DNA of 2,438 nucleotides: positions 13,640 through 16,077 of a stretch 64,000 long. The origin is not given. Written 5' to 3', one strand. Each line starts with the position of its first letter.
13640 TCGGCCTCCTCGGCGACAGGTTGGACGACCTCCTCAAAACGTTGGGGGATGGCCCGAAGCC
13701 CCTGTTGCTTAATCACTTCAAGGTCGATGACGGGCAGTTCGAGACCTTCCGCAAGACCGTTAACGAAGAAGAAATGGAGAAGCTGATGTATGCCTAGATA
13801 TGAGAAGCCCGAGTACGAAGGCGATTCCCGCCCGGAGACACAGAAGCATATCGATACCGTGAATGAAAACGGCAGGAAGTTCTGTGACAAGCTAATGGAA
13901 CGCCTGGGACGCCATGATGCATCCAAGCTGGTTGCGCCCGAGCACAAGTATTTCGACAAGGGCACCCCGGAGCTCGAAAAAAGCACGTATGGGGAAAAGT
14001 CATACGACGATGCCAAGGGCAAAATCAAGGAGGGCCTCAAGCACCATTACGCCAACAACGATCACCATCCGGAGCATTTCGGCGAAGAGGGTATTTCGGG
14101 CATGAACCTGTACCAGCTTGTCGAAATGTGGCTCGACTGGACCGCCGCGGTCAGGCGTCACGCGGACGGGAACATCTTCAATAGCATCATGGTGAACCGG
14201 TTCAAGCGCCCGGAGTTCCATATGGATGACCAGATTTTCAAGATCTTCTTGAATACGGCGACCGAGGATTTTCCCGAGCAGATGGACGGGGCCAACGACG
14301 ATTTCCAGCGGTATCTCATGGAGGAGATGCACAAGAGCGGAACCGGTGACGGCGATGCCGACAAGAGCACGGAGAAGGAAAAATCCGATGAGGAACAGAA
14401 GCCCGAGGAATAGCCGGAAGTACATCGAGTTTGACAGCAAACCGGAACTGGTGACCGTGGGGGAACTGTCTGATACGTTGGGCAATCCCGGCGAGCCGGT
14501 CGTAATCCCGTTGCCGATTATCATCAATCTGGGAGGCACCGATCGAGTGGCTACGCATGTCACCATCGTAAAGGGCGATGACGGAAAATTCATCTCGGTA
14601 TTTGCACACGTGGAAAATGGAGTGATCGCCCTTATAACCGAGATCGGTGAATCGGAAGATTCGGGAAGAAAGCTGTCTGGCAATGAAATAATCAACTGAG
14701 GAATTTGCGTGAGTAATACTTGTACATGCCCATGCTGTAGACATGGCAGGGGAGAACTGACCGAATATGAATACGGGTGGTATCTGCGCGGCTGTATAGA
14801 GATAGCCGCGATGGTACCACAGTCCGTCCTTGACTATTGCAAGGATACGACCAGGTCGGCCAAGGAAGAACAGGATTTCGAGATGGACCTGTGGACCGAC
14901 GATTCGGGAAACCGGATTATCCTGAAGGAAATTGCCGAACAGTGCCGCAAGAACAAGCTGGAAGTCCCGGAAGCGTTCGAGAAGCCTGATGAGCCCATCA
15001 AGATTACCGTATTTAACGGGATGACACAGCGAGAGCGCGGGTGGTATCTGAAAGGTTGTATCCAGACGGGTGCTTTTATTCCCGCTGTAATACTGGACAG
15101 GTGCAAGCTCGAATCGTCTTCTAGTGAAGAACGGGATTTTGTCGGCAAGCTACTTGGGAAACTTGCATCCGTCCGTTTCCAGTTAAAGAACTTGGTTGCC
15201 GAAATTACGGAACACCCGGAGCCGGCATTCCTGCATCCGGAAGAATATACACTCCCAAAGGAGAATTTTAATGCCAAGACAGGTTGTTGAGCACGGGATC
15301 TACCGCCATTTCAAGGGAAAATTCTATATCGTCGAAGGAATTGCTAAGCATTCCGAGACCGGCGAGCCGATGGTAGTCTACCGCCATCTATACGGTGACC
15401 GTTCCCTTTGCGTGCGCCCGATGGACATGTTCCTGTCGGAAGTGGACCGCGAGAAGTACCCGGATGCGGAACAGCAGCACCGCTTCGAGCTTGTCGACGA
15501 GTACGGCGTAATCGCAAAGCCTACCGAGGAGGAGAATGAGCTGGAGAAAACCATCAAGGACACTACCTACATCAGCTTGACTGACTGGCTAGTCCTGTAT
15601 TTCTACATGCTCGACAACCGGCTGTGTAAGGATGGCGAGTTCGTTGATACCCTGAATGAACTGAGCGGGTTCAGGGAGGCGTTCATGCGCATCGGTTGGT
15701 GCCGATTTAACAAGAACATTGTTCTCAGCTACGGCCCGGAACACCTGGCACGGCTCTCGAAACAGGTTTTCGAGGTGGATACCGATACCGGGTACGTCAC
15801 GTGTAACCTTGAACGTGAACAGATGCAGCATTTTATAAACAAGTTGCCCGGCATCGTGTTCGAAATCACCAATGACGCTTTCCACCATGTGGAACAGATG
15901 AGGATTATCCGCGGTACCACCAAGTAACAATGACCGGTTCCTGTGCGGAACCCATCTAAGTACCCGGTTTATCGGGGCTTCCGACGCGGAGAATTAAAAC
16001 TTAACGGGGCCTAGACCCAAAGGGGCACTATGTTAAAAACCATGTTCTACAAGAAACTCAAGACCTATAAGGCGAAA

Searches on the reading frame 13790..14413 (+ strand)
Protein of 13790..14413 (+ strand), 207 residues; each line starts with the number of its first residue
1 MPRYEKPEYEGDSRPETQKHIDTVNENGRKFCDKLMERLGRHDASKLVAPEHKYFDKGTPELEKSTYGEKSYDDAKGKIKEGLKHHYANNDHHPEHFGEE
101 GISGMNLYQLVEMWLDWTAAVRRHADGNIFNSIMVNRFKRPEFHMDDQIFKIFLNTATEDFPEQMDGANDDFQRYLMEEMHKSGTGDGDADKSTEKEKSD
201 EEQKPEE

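Call 13: search_protein_families(library=pfam, proteins=[window:13790-14413:+], max_evalue=0.01)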
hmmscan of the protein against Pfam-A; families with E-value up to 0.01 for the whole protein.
window:13790-14413:+ (207 aa): 1 family
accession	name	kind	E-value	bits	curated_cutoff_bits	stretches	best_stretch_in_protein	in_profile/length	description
PF18907.5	DUF5662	-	6e-30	104.4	27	1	14-157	6-154/156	Family of unknown function (DUF5662)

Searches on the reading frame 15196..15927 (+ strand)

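Call 13: search_protein_families(library=pfam, proteins=[window:15196-15927:+], max_evalue=0.01)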
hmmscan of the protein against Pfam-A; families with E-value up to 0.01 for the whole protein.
window:15196-15927:+ (243 aa): 1 family
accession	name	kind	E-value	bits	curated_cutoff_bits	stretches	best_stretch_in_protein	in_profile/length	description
PF07866.17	DUF1653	-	3.8e-25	88.5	23.5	1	34-98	1-61/62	Protein of unknown function (DUF1653)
